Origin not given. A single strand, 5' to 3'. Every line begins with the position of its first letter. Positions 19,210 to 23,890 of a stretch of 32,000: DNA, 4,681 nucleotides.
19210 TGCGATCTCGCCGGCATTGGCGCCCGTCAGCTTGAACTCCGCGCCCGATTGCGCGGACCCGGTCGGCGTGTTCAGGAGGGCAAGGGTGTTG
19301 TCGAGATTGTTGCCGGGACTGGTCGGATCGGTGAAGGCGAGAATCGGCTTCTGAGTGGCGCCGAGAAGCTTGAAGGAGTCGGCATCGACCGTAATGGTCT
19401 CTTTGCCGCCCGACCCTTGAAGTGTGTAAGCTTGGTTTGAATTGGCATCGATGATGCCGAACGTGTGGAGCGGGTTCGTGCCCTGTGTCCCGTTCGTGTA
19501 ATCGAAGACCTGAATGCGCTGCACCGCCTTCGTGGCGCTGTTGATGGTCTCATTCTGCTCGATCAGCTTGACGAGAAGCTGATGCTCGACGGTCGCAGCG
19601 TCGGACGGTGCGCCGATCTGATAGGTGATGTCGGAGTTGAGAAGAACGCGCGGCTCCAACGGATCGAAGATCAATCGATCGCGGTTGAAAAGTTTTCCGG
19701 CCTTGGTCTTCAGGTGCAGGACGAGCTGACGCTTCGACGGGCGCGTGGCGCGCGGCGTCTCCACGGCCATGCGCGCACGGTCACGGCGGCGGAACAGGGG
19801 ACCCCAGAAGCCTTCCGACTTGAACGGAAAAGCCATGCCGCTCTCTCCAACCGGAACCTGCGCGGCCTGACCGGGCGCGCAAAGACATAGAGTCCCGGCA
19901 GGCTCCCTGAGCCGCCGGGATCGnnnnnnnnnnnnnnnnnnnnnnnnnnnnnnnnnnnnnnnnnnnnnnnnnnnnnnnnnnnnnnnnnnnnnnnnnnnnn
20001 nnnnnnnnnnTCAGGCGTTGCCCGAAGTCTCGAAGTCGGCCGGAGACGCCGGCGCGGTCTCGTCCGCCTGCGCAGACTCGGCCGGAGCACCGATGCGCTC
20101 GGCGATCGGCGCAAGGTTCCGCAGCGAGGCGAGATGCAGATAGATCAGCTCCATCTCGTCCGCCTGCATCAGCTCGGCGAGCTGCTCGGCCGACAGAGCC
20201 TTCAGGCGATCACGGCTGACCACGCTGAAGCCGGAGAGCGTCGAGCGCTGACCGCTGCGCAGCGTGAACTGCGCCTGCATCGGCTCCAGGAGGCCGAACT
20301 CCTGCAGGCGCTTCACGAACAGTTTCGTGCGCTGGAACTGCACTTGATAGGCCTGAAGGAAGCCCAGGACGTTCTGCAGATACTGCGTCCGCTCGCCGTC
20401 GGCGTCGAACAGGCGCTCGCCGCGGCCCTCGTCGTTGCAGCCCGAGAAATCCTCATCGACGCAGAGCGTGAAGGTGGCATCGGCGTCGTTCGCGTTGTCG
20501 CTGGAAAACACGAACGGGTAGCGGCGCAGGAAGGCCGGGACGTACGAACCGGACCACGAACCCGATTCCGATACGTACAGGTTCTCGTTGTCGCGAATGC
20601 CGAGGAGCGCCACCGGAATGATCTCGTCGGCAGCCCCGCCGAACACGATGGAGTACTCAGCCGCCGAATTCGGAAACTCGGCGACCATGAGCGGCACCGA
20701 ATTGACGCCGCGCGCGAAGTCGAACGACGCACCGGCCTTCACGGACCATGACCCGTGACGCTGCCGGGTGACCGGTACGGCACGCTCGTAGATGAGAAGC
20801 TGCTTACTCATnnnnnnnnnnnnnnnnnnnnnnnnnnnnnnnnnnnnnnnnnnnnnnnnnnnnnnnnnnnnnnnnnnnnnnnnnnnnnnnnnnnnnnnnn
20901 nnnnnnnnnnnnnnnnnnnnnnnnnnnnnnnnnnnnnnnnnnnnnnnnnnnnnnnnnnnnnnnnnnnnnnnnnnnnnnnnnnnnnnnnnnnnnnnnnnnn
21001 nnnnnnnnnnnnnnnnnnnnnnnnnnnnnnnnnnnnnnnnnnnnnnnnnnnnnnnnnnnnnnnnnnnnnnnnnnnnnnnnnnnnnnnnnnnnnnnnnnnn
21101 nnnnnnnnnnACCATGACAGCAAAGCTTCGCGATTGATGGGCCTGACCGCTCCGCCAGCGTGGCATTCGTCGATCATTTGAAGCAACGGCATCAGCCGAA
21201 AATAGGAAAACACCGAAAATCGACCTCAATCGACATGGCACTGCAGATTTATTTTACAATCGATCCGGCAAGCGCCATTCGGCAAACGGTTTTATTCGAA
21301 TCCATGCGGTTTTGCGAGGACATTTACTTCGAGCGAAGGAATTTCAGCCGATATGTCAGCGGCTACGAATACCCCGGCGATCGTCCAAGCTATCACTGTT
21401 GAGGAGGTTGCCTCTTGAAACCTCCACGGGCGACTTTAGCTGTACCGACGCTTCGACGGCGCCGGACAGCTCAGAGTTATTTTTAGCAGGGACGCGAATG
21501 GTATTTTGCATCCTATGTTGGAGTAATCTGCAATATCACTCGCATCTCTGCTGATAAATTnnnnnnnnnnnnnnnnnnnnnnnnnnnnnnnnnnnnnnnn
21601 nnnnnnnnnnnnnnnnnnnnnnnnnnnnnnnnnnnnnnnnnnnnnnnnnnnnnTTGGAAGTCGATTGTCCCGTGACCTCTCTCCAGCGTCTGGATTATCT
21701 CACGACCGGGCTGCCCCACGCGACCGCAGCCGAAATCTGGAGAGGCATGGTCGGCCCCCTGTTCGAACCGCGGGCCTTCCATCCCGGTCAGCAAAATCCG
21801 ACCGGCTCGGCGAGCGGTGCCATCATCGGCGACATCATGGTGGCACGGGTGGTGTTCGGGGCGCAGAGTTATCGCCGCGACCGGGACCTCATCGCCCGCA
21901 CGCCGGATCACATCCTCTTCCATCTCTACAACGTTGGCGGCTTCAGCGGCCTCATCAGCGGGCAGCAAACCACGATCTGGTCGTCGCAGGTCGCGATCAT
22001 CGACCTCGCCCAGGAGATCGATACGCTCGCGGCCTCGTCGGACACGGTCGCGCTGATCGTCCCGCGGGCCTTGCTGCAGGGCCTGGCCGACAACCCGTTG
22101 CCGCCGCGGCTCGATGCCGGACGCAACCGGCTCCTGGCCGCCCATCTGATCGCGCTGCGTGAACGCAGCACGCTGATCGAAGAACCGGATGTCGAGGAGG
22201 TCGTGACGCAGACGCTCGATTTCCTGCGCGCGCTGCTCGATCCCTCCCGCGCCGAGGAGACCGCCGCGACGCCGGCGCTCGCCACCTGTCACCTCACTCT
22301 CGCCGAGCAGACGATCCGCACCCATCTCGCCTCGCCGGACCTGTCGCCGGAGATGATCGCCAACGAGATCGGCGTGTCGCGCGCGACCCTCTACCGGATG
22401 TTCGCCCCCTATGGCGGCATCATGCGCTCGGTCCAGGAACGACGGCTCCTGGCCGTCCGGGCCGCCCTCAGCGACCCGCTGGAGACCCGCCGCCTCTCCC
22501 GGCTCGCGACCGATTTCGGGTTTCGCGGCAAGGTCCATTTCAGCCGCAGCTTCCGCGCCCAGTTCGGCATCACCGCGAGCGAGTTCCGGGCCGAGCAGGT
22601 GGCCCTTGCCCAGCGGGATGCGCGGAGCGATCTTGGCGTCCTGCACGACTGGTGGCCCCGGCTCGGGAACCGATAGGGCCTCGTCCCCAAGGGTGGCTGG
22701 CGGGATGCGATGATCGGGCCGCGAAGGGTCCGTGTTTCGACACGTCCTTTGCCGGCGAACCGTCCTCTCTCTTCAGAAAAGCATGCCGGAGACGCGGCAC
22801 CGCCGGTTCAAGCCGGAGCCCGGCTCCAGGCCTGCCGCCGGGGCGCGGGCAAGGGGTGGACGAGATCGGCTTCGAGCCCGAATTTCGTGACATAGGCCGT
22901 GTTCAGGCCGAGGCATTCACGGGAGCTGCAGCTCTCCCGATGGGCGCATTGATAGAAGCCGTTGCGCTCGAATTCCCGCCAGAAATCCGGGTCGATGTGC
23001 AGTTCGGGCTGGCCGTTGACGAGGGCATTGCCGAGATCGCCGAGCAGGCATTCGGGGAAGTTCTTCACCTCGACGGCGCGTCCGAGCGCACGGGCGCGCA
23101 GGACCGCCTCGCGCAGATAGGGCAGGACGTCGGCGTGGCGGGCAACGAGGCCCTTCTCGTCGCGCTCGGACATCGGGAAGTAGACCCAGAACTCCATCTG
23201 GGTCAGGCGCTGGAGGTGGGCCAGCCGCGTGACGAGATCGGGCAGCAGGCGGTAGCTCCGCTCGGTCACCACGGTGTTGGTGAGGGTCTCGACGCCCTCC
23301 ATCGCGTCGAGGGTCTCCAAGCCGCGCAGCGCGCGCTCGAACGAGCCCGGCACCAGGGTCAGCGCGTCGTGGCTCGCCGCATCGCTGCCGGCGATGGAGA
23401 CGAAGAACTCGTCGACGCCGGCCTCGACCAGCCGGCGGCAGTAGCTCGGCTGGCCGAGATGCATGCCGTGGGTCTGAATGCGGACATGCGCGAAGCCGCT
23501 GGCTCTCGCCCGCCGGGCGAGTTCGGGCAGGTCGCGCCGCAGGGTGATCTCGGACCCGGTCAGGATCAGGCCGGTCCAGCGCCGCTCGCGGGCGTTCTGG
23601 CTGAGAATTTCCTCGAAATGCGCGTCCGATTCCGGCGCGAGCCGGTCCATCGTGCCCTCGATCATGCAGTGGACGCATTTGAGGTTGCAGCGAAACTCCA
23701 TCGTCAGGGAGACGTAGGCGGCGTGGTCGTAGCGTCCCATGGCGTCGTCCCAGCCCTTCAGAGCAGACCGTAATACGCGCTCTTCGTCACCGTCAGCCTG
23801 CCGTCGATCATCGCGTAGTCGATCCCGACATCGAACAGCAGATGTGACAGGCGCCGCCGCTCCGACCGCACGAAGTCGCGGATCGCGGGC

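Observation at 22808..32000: Divergent two-operon locus: a modification cassette facing a peptide-type export/processing cassette, with no recognisable precursor gene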

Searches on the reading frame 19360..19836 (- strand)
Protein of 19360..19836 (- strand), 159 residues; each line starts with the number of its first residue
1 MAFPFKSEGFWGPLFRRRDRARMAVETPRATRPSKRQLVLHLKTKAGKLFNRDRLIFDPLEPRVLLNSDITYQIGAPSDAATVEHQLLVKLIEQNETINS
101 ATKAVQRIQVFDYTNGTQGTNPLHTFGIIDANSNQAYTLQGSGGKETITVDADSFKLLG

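Call 73: search_protein_representatives(protein=window:19360-19836:-)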
Query: 159 residues. Proteins with E-value up to 0.001 (for the whole library): 81; up to 1e-10: 21; up to 1e-30: 6. The best 81 are listed.
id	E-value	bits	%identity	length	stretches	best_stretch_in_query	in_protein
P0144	4.0e-98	341.5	99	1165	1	1-159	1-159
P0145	1.3e-66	239.3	74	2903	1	1-158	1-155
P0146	8.2e-61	220.4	70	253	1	1-158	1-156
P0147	2.5e-54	199.4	65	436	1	1-158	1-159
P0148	8.8e-48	178.1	59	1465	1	1-158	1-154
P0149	1.8e-31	125.2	48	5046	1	1-156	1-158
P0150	1.9e-26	108.9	34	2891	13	93-149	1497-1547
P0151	4.1e-26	107.8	65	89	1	36-124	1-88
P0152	2.7e-18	82.4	39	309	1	1-155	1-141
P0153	4.1e-15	72.1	46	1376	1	1-155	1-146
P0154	8.4e-15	71.1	38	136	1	1-151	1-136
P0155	8.7e-15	71.0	38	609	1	2-155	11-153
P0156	1.1e-14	70.7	39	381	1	2-155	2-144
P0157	1.2e-14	70.5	43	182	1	1-156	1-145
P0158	2.9e-14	69.3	43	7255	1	1-155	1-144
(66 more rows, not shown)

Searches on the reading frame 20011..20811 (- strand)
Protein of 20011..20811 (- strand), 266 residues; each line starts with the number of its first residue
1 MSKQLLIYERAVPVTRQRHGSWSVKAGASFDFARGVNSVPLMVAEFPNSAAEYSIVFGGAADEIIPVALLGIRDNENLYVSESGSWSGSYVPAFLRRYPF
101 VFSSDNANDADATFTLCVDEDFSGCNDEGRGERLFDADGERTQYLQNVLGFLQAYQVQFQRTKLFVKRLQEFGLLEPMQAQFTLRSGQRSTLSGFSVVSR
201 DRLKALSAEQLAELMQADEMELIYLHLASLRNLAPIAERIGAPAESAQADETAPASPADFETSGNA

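Call 5: search_protein_families(library=pfam, max_evalue=0.01, proteins=[window:20011-20811:-])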
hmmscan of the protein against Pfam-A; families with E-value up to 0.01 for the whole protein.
window:20011-20811:- (266 aa): 1 family
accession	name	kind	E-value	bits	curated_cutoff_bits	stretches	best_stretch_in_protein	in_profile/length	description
PF07277.16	SapC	-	1.9e-71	240.6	28.9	1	16-234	3-218/220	SapC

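Call 6: search_protein_families(library=ncbifam, max_evalue=0.01, proteins=[window:20011-20811:-])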
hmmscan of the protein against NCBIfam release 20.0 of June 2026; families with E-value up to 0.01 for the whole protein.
window:20011-20811:- (266 aa): 0 families

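Call 90: search_solved_structures(query=window:20011-20811:-, max_evalue=1)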
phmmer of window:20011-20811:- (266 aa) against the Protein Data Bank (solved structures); distinct sequences matched with E-value up to 1: 1.
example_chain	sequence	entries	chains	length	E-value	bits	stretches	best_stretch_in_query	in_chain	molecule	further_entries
1pjb_A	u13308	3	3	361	0.89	12.3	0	212-247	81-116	L-ALANINE DEHYDROGENASE | PROTEIN (L-ALANINE DEHYDROGENASE)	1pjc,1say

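Call 103: search_solved_structures(query=A5, max_evalue=10)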
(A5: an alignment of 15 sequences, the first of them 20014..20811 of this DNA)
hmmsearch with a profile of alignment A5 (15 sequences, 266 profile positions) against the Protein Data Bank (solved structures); distinct sequences matched with E-value up to 10: 5.
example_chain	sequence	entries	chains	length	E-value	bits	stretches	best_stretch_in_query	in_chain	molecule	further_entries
6htf_B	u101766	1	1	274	0.08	15.6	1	187-228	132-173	rF10 repebody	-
5a5c_A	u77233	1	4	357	1.6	11.4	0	196-229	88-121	LRRTM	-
5b4p_A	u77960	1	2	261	1.6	11.4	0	173-228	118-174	repebody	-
3rfs_A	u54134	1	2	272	2.4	10.8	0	165-228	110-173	Internalin B, repeat modules, Variable lymphocyte receptor B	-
4j4l_A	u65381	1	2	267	3.5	10.2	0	165-228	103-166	Internalin B,REPEAT MODULES,Variable lymphocyte receptor B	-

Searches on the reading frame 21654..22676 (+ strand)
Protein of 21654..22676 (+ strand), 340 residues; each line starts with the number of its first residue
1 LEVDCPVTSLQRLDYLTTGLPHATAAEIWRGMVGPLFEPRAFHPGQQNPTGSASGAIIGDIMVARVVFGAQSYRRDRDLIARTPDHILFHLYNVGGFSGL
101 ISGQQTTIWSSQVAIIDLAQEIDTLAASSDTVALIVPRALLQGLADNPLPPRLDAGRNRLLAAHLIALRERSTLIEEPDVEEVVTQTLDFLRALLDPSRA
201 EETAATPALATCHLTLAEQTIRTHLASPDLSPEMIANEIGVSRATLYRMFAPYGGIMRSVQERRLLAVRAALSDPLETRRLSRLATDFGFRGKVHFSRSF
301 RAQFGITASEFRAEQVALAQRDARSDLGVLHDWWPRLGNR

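Call 5: search_protein_families(library=pfam, max_evalue=0.01, proteins=[window:21654-22676:+])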
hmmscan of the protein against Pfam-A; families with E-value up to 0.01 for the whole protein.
window:21654-22676:+ (340 aa): 2 families
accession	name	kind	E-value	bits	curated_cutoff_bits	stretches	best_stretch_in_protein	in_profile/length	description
PF12833.13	HTH_18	-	1.3e-11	45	33.6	1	235-313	1-79/80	Helix-turn-helix domain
PF00165.29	HTH_AraC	-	6.5e-07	29.8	26.6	1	280-312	10-41/42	Bacterial regulatory helix-turn-helix proteins, AraC family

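Call 6: search_protein_families(library=ncbifam, max_evalue=0.01, proteins=[window:21654-22676:+])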
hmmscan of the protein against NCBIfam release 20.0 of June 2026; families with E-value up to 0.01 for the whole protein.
window:21654-22676:+ (340 aa): 11 families
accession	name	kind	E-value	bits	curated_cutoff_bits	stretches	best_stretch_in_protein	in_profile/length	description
NF007243.0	PRK09685.1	equivalog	1.6e-26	93.4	199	1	50-314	35-301/303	transcriptional regulator FeaR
NF041533.1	trans_reg_TagK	equivalog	1.1e-10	41.6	270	1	221-322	14-114/178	transcriptional regulator TagK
NF052534.1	RzbtTranRegRhrA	equivalog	2.9e-07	30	500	1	204-313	199-309/312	rhizobactin biosynthesis transcriptional regulator RhrA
NF041686.2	ant_diox_reg_AndR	equivalog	1.2e-06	28.4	350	1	174-311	173-317/321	anthranilate 1,2-dioxygenase regulatory protein AndR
NF007584.0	PRK10219.1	equivalog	1.3e-06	28.7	174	1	221-313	14-105/107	superoxide response transcriptional regulator SoxS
NF049968.1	QhpR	equivalog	1.8e-06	27.3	250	1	216-312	189-284/284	AraC-like transcriptional regulator QhpR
NF007860.0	PRK10572.1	equivalog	2.7e-05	23.2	208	1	214-316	185-286/292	arabinose operon transcriptional regulator AraC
NF006902.0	PRK09393.1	equivalog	4.5e-05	22.8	425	1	219-314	227-321/327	transcriptional regulator FtrA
NF012228.1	RobA_TF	equivalog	9.7e-05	22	380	1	222-314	13-104/286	MDR efflux pump AcrAB transcriptional activator RobA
NF011701.0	PRK15121.1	equivalog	0.00088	18.9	426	1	223-314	16-106/289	MDR efflux pump AcrAB transcriptional activator RobA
NF012144.2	ramA_TF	equivalog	0.0024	18.3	180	1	230-314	22-106/108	RamA family antibiotic efflux transcriptional regulator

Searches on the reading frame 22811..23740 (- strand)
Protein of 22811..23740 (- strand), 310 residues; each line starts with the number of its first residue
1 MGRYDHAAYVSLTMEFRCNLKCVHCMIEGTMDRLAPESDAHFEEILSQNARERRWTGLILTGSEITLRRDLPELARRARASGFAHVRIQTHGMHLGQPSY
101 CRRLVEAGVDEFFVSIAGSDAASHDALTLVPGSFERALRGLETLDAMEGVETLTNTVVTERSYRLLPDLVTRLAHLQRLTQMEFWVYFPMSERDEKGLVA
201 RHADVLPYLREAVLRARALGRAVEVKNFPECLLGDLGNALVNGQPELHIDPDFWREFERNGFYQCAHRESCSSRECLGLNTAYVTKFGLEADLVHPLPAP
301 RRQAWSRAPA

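Call 5: search_protein_families(library=pfam, max_evalue=0.01, proteins=[window:22811-23740:-])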
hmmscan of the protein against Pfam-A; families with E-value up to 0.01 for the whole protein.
seq(310 aa): 1 family
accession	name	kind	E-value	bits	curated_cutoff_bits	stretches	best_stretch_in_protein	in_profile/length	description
PF04055.27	Radical_SAM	-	3.8e-15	56.9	29.5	1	17-147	6-139/166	Radical SAM superfamily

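Call 6: search_protein_families(library=ncbifam, max_evalue=0.01, proteins=[window:22811-23740:-])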
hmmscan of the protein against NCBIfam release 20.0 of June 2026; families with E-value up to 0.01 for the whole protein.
seq(310 aa): 36 families (the best 25 are shown)
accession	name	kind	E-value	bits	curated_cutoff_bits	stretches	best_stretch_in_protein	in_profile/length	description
NF038332.1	rSAM_rare_HxsC4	exception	2e-26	92.9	500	1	13-170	19-178/335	radical SAM protein HxsC4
TIGR04545.1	rSAM_ahbD_hemeb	equivalog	1e-21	77.7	500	1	15-171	7-160/339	heme b synthase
TIGR04053.2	TIGR04053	equivalog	2.6e-16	59.8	395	1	18-186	18-187/366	TIGR04053 family radical SAM/SPASM domain-containing protein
TIGR04466.1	rSAM_BlsE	equivalog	1.3e-15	57.7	400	1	14-175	9-164/327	cytosylglucuronate decarboxylase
TIGR02668.1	moaA_archaeal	equivalog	1.5e-15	57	325.25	1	12-175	14-175/303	GTP 3',8-cyclase MoaA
NF045646.2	rSAM_Se_TrsS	equivalog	3.3e-15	55.6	490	1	12-127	90-206/441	radical SAM (seleno)protein TrsS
TIGR02666.1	moaA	equivalog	7.1e-15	54.8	284.05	1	10-192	12-197/336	GTP 3',8-cyclase MoaA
TIGR04051.1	rSAM_NirJ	equivalog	7.8e-15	54.7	515.45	1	16-173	10-163/354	heme d1 biosynthesis radical SAM protein NirJ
TIGR04133.1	rSAM_w_lipo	hypoth_equivalog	1.1e-14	54.1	425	1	15-193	31-208/350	TIGR04133 family radical SAM/SPASM protein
TIGR04546.1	rSAM_ahbC_deAc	equivalog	2.1e-14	53.2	650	1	8-167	39-194/390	12,18-didecarboxysiroheme deacetylase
NF045702.1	rSAM_GDGT_ether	equivalog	4.2e-14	52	450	1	6-124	84-206/486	tetraether lipid synthase Tes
TIGR03913.1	rad_SAM_trio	equivalog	1.2e-12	47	591.75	1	12-174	23-180/477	GDL motif peptide-associated radical SAM/SPASM maturase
TIGR04303.1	GeoRSP_rSAM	equivalog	6.4e-12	45.7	400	1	13-198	10-192/325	GeoRSP system radical SAM/SPASM protein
NF045574.1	sacti_mat_StsB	exception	1.4e-11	44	625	1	17-170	105-253/466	StsB family radical SAM/SPASM domain sactipeptide maturase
NF001199.0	PRK00164.2-1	equivalog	2.3e-11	43.4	231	1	12-144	16-145/308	GTP 3',8-cyclase MoaA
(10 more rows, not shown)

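Call 89: search_solved_structures(query=window:22811-23740:-, max_evalue=0.01)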
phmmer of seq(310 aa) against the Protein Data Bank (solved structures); distinct sequences matched with E-value up to 0.01: 5.
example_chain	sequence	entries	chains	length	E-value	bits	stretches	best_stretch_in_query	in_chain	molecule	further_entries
7vob_C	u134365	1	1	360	5e-14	55.5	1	9-172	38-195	Cytosylglucuronate decarboxylase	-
7voc_C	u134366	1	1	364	5.1e-14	55.5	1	9-172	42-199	Cytosylglucuronate decarboxylase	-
7tol_A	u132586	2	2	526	9.6e-11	44.7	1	12-118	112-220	glycerol dibiphytanyl glycerol tetraether - macrocyclic archaeol synthase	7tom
6c8v_A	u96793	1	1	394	0.0017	20.9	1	14-212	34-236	Coenzyme PQQ synthesis protein E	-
8wm2_A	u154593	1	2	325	0.0018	20.8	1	8-117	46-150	Fe-S radical SAM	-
